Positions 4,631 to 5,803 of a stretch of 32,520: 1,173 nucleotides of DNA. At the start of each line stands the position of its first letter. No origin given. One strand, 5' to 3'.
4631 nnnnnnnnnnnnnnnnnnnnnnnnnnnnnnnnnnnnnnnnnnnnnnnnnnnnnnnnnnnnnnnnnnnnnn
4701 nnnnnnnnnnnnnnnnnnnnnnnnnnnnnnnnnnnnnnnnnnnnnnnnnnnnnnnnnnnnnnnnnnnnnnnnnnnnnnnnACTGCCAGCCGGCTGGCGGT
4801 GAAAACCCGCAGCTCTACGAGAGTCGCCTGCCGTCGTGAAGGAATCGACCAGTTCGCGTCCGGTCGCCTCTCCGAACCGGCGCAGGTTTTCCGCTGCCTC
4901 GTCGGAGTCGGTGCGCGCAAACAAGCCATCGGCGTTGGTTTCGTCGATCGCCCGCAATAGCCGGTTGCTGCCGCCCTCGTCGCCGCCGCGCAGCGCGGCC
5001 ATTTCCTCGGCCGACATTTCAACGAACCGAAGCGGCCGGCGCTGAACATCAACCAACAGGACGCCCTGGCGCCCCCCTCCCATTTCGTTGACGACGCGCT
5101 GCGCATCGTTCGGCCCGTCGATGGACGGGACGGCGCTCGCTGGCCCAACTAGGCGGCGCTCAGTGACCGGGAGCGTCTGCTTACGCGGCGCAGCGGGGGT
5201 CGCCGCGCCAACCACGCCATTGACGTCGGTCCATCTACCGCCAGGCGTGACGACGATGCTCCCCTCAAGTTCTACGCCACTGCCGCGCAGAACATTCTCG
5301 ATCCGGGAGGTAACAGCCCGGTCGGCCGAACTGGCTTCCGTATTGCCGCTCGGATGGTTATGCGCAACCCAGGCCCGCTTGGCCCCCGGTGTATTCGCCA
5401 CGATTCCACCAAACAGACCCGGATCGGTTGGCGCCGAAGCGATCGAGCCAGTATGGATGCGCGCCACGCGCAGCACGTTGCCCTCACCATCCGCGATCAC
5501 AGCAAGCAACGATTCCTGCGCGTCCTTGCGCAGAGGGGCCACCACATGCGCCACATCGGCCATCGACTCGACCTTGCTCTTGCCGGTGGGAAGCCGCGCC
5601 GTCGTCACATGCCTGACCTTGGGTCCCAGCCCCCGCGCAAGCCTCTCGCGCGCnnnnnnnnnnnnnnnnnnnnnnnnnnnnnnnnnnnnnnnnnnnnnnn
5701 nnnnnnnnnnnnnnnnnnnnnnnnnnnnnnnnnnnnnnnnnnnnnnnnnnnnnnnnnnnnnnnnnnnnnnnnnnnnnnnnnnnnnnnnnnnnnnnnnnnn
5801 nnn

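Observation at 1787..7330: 1847-aa terminal virion protein carries an apparently catalytically intact RadC/JAB domain, suggesting an injected polyvalent effector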

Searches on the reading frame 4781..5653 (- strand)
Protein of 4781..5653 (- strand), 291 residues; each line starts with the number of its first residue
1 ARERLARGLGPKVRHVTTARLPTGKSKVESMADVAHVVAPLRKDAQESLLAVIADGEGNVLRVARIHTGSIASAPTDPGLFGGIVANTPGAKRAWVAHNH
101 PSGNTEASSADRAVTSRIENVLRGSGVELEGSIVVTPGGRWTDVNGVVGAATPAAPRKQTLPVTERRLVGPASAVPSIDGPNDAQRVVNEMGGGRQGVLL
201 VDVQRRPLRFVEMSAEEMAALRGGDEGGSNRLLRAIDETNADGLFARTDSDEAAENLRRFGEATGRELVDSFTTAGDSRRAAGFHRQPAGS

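Call 47: find_homologous_proteins(query=A4, max_evalue=0.00001)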
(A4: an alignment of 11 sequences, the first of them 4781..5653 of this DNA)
Query A4 (11 sequences) (291 aa, profile of the alignment): 397 proteins with E <= 0.00001 among 8000 candidates; the best 120 are listed.
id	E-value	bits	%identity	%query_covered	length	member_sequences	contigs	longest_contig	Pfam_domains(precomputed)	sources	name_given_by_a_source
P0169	4.8e-23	100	34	17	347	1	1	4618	PF04002.21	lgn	-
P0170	6.6e-23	100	26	37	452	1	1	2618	PF04002.21,PF18790.8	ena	-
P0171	1.2e-19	89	33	14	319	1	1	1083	PF04002.21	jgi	jgi:hypothetical protein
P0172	3.6e-19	87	32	18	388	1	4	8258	PF04002.21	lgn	-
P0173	4.0e-18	84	48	10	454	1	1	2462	PF04002.21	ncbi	ncbi:MAG: JAB domain-containing protein, partial [Methylococcaceae bacterium]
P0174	1.1e-16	79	36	43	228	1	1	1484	PF04002.21,PF20582.5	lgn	-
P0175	2.0e-16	78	31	43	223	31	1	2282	PF04002.21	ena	-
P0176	6.2e-15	73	31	38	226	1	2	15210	PF04002.21,PF20582.5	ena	-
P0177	1.9e-14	72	39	42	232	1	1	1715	PF04002.21,PF20582.5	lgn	-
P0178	3.3e-14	71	38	42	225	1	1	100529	PF04002.21,PF20582.5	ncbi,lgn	-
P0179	1.0e-13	69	32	34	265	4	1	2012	PF04002.21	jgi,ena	jgi:DNA repair protein RadC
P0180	1.6e-13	69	34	39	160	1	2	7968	PF04002.21,PF14464.12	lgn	-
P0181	1.7e-13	69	27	36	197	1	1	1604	PF04002.21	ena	-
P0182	2.9e-13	68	32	47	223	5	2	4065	PF04002.21,PF20582.5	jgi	-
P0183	3.0e-13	68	35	34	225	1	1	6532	PF04002.21,PF14464.12,PF20582.5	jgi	jgi:DNA repair protein RadC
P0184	4.3e-13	67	37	38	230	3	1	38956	PF04002.21,PF20582.5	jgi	-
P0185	6.9e-13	67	27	47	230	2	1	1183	PF04002.21,PF20582.5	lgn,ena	-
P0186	8.0e-13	66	34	31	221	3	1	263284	PF04002.21,PF20582.5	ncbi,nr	ncbi:MAG: DNA repair protein RadC [Planctomycetes bacterium]|nr:DNA repair protein RadC [Planctomyce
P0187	9.4e-13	66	37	42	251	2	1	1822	PF04002.21,PF20582.5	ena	-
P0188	1.4e-12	66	26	44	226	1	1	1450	PF04002.21,PF20582.5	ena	-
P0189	1.4e-12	66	36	42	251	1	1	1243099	PF04002.21,PF20582.5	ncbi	ncbi:MAG: DNA repair protein RadC [Planctomycetota bacterium]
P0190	1.7e-12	65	34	42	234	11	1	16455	PF04002.21,PF20582.5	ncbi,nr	ncbi:MAG: DNA repair protein RadC [Planctomycetes bacterium]|nr:DNA repair protein RadC [Planctomyce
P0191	1.8e-12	65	33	42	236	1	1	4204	PF04002.21,PF14464.12,PF20582.5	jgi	-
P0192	1.9e-12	65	30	43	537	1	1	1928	PF04002.21,PF20582.5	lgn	-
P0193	3.5e-12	64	34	35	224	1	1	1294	PF04002.21,PF14464.12,PF20582.5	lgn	-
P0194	3.8e-12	64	29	39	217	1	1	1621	PF04002.21,PF20582.5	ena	-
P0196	4.1e-12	64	39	35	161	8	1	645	PF04002.21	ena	-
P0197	4.6e-12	64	27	41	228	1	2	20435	PF04002.21,PF20582.5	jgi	jgi:DNA repair protein RadC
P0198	6.4e-12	63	36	42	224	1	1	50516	PF04002.21,PF20582.5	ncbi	-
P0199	7.1e-12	63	35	31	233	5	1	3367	PF04002.21,PF20582.5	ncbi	-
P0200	7.2e-12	63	28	43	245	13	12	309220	PF04002.21,PF14464.12,PF20582.5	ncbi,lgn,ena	-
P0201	8.3e-12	63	33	41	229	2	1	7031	PF04002.21,PF14464.12,PF20582.5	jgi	jgi:DNA repair protein RadC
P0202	9.3e-12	63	34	43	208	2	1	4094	PF04002.21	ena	-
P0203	1.0e-11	63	30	43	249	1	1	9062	PF04002.21,PF20582.5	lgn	-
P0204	1.2e-11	63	33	44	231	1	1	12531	PF04002.21,PF14464.12,PF20582.5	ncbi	-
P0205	1.4e-11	62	26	39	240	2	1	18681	PF04002.21,PF14464.12,PF20582.5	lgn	-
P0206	1.5e-11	62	29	42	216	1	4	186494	PF04002.21,PF20582.5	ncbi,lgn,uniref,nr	ncbi:hypothetical protein AU468_07800 [Alkalispirochaeta sphaeroplastigenens]|uniref:MPN domain-cont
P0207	1.9e-11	62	36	37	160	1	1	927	PF04002.21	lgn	-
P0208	2.0e-11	62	25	41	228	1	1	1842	PF04002.21,PF20582.5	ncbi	-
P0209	2.4e-11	62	31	45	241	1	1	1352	PF04002.21,PF14464.12,PF20582.5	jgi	jgi:DNA repair protein RadC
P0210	2.5e-11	61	33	33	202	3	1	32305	PF04002.21,PF20582.5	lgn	-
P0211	2.8e-11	61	34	27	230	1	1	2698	PF04002.21,PF20582.5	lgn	-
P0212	3.1e-11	61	30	43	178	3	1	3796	PF04002.21,PF14464.12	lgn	-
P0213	3.2e-11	61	37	16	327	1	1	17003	PF04002.21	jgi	jgi:DNA repair protein RadC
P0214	3.4e-11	61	35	31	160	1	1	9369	PF04002.21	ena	-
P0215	3.4e-11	61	31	39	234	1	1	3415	PF04002.21,PF20582.5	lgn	-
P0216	3.6e-11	61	35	42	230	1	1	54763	PF04002.21,PF20582.5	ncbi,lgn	-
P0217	3.9e-11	61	33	36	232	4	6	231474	PF04002.21,PF14464.12,PF20582.5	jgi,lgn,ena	jgi:DNA repair protein RadC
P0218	4.1e-11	61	30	32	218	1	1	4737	PF04002.21,PF20582.5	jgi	-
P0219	4.1e-11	61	33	44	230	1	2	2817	PF04002.21,PF14464.12,PF20582.5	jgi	jgi:DNA repair protein RadC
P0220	4.4e-11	61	26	41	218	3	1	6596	PF04002.21,PF20582.5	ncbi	-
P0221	5.5e-11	60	46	16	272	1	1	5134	PF04002.21,PF14464.12,PF20582.5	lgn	-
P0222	6.6e-11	60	28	40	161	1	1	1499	PF04002.21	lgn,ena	-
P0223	7.1e-11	60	31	41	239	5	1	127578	PF04002.21,PF20582.5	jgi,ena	-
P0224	7.3e-11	60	35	43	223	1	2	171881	PF04002.21,PF14464.12,PF20582.5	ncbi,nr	ncbi:MAG: DNA repair protein RadC [Ectothiorhodospiraceae bacterium]|nr:DNA repair protein RadC [Chr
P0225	8.0e-11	60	31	42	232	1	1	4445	PF04002.21,PF14464.12,PF20582.5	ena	-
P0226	9.2e-11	60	33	33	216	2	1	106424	PF04002.21,PF20582.5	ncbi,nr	ncbi:RadC family protein [Alkalispirochaeta americana]|nr:DNA repair protein RadC [Alkalispirochaeta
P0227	1.1e-10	59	33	31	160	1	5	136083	PF04002.21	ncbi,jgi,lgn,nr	ncbi:MAG: hypothetical protein HQ556_03890 [Candidatus Marinimicrobia bacterium]|nr:hypothetical pro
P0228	1.1e-10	59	35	25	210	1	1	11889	PF04002.21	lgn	-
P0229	1.3e-10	59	30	40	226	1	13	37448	PF04002.21,PF20582.5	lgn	-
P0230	1.4e-10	59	23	41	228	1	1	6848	PF04002.21,PF20582.5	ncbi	-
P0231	1.4e-10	59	38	34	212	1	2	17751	PF04002.21,PF20582.5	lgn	-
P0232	1.5e-10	59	33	32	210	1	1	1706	PF04002.21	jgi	jgi:DNA repair protein RadC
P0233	1.5e-10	59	28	37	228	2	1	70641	PF12826.14,PF04002.21,PF14520.13,PF20582.5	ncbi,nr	ncbi:MAG: DNA repair protein RadC [Aerococcus sp.]|nr:DNA repair protein RadC [Aerococcus sp.]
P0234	1.6e-10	59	31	32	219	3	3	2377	PF04002.21,PF20582.5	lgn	-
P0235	1.7e-10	59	33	37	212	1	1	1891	PF04002.21,PF20582.5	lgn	-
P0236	1.8e-10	59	38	34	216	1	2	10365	PF04002.21,PF20582.5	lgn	-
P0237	1.9e-10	59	25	41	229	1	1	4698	PF04002.21,PF20582.5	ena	-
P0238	2.1e-10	58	27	37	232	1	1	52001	PF04002.21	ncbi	-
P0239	2.2e-10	58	32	32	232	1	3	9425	PF04002.21,PF20582.5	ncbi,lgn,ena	-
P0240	2.3e-10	58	31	35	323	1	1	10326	PF04002.21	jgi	jgi:hypothetical protein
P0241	2.4e-10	58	36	37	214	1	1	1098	PF04002.21,PF20582.5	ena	-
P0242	2.7e-10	58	34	43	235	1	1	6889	PF04002.21,PF14464.12,PF20582.5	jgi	jgi:DNA repair protein RadC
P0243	2.8e-10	58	34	32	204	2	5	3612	PF04002.21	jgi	jgi:DNA repair protein RadC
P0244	3.1e-10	58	33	44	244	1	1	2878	PF04002.21,PF20582.5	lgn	-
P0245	3.1e-10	58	28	42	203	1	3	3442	PF04002.21,PF20582.5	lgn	-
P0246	3.2e-10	58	26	42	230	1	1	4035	PF04002.21,PF20582.5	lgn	-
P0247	3.4e-10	58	26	41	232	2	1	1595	PF04002.21,PF20582.5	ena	-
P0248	3.4e-10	58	28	25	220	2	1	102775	PF12826.14,PF04002.21,PF14520.13,PF20582.5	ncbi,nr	ncbi:MAG: DNA repair protein RadC [Dehalococcoidales bacterium]|nr:DNA repair protein RadC [Dehaloco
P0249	3.4e-10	58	26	36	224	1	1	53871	PF04002.21,PF20582.5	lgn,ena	-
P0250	3.6e-10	58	30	32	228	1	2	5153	PF04002.21,PF20582.5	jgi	jgi:DNA repair protein RadC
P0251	3.7e-10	58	26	40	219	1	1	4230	PF04002.21,PF20582.5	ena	-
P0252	3.9e-10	58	27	56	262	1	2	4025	PF04002.21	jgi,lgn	jgi:DNA repair protein RadC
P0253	4.0e-10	58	26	39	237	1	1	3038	PF04002.21,PF20582.5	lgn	-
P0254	4.1e-10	58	32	36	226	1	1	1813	PF04002.21,PF20582.5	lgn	-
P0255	5.6e-10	57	30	38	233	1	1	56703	PF04002.21,PF14520.13,PF20582.5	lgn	-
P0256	5.6e-10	57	27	50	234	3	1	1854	PF04002.21,PF20582.5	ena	-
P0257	6.1e-10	57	29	35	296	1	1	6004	PF04002.21,PF20582.5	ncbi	-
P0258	6.2e-10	57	31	34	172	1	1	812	PF04002.21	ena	-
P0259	6.4e-10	57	28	36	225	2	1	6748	PF04002.21,PF20582.5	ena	-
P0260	6.5e-10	57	38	18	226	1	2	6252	PF04002.21,PF14520.13,PF20582.5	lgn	-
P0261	6.8e-10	57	31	38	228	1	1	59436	PF04002.21,PF20582.5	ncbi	-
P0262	6.8e-10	57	27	34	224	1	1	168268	PF04002.21,PF14464.12,PF20582.5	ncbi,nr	ncbi:MAG: DNA repair protein RadC [Thiogranum sp.]|nr:DNA repair protein RadC [Thiogranum sp.]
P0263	6.9e-10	57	33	37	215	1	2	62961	PF04002.21,PF20582.5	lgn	-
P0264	7.2e-10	57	36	29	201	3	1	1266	PF04002.21,PF20582.5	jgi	jgi:DNA repair protein RadC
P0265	7.6e-10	57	27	49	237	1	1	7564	PF04002.21,PF20582.5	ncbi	-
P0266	7.6e-10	57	37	16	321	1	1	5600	PF04002.21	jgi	jgi:DNA repair protein RadC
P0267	8.2e-10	57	30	33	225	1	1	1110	PF04002.21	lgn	-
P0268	8.2e-10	57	33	32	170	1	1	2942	PF04002.21,PF14464.12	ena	-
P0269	8.7e-10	56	37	35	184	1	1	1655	PF04002.21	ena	-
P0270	8.7e-10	56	32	47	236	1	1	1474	PF04002.21,PF20582.5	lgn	-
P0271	8.9e-10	56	29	37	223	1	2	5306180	PF04002.21,PF20582.5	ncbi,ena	-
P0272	9.3e-10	56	32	34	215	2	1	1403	PF04002.21,PF20582.5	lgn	-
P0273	9.3e-10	56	30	33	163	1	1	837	PF04002.21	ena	-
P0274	9.4e-10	56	30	35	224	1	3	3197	PF04002.21,PF14464.12,PF20582.5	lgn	-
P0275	1.0e-9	56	26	41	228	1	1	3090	PF04002.21,PF20582.5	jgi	-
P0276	1.1e-9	56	32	32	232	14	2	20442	PF04002.21,PF14464.12,PF20582.5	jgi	jgi:DNA repair protein RadC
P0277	1.1e-9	56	31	36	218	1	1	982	PF04002.21,PF20582.5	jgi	jgi:DNA repair protein RadC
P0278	1.2e-9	56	39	26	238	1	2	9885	PF04002.21,PF14464.12,PF20582.5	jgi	jgi:DNA repair protein RadC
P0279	1.3e-9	56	35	36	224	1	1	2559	PF04002.21,PF20582.5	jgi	jgi:DNA repair protein RadC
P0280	1.3e-9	56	30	43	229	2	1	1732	PF04002.21,PF20582.5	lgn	-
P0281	1.3e-9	56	28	33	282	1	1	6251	PF04002.21,PF20582.5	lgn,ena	-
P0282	1.4e-9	56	27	34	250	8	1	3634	PF04002.21,PF20582.5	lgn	-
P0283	1.4e-9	56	40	15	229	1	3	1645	PF04002.21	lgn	-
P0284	1.5e-9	56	29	41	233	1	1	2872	PF04002.21,PF20582.5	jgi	jgi:DNA repair protein RadC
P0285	1.5e-9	56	37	37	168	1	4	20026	PF04002.21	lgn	-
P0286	1.6e-9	56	32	33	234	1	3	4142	PF04002.21,PF14464.12,PF20582.5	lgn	-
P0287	1.6e-9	56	34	37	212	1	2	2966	PF04002.21,PF20582.5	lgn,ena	-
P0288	1.7e-9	55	30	41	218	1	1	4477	PF04002.21,PF20582.5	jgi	-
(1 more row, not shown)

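Call 62: predict_structure(alignment_id=A5)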
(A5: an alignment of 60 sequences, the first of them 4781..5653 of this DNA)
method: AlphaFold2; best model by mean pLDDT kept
length: 291 residues; sequences in the alignment: 60
mean_pLDDT: 92.7   pTM: 0.88
mean pLDDT of the five models: 92.7, 91.5, 91.1, 90.6, 90.5
residues with pLDDT >= 90: 251; 70-90: 23; 50-70: 15; < 50: 2
segments of 3 or more residues with pLDDT < 50: none
pLDDT, mean of each block of 10 residues (from residue 1): 67 96 96 96 96 98 97 93 97 98 94 96 94 95 90 91 97 94 95 95 97 96 84 96 97 96 96 94 60 43
secondary structure, 60 per line:
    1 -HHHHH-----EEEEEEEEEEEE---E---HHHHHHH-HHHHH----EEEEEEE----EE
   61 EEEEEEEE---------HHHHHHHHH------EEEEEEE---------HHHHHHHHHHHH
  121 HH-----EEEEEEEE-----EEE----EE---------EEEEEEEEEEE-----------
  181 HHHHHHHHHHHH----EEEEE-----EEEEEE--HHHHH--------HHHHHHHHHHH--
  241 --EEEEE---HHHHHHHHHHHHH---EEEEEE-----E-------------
elements in order: H2-6 E12-23 H31-37 H39-43 E48-54 E59-68 H78-86 E93-99 H109-122 E128-135 E141-143 E159-169 H181-192 E197-201 E207-212 H215-219 H228-238 E243-247 H251-263 E267-272

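Call 66: fold_search(model_id=the predicted structure, library=pdb)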
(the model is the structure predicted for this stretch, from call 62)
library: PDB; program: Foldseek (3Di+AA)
matches with E <= 10: 354; with E <= 0.001: 6
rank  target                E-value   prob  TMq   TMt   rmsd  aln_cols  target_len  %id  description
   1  2qlc_C                1.2e-06  1.00  0.36  0.80   2.9       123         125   24  The crystal structure of DNA repair protein RadC from Chlorobium tepidum TLS (released 2007-09-04)
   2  2qlc_A                2.6e-06  1.00  0.35  0.75   2.9       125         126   24  The crystal structure of DNA repair protein RadC from Chlorobium tepidum TLS (released 2007-09-04)
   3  2qlc_E                3.2e-05  1.00  0.34  0.74   3.0       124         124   23  The crystal structure of DNA repair protein RadC from Chlorobium tepidum TLS (released 2007-09-04)
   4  2qlc_B                1.6e-04  1.00  0.34  0.76   2.8       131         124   23  The crystal structure of DNA repair protein RadC from Chlorobium tepidum TLS (released 2007-09-04)
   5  2qlc_D                2.8e-04  1.00  0.34  0.77   2.9       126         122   23  The crystal structure of DNA repair protein RadC from Chlorobium tepidum TLS (released 2007-09-04)
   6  9ea4                  5.2e-04  0.80  0.23  0.16  16.9       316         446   14  Structure of Citrobacter BubCD (released 2025-09-24)
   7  6fju_A                4.1e-02  0.47  0.23  0.33   8.5       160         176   16  Rpn11 homolog from Caldiarchaeum Subterraneum (released 2018-07-25)
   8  5ld9_A                5.3e-02  0.94  0.26  0.53   4.8       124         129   15  Structure of deubiquitinating enzyme homolog, Pyrococcus furiosus JAMM1. (released 2017-05-17)
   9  5u4p_B                6.8e-02  0.91  0.25  0.41   4.5       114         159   17  Protein-protein complex between 26S proteasome regulatory subunit RPN8, RPN11, and Ubiquitin S31 (released 2017-09-06)
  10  8s9s_8                6.8e-02  0.75  0.24  0.34   4.9       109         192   14  Structure of the human ER membrane protein complex (EMC) in GDN (released 2023-05-17)
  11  1vz6_A                1.2e-01  0.04  0.13  0.11  19.9       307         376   11  Ornithine Acetyltransferase (ORF6 Gene Product - Clavulanic Acid Biosynthesis) from Streptomyces clavuligerus (released 2004-09-16)
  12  9egl_E                1.3e-01  0.54  0.23  0.23   6.1       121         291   11  Cryo-EM structure of COP9 signalosome precatalytic state with neddylated cullin-3 (released 2025-12-03)
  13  1ux1_B                1.4e-01  0.21  0.19  0.33   6.2       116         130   15  Bacillus subtilis cytidine deaminase with a Cys53His and an Arg56Gln substitution (released 2004-05-20)
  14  9efv_E                1.5e-01  0.41  0.22  0.23   5.9       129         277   13  Cryo-EM structure of CSN-N8CUL1 in complex with CSN5i-3 (released 2025-12-03)
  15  1ux1_A                1.5e-01  0.18  0.19  0.33   6.9       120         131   17  Bacillus subtilis cytidine deaminase with a Cys53His and an Arg56Gln substitution (released 2004-05-20)
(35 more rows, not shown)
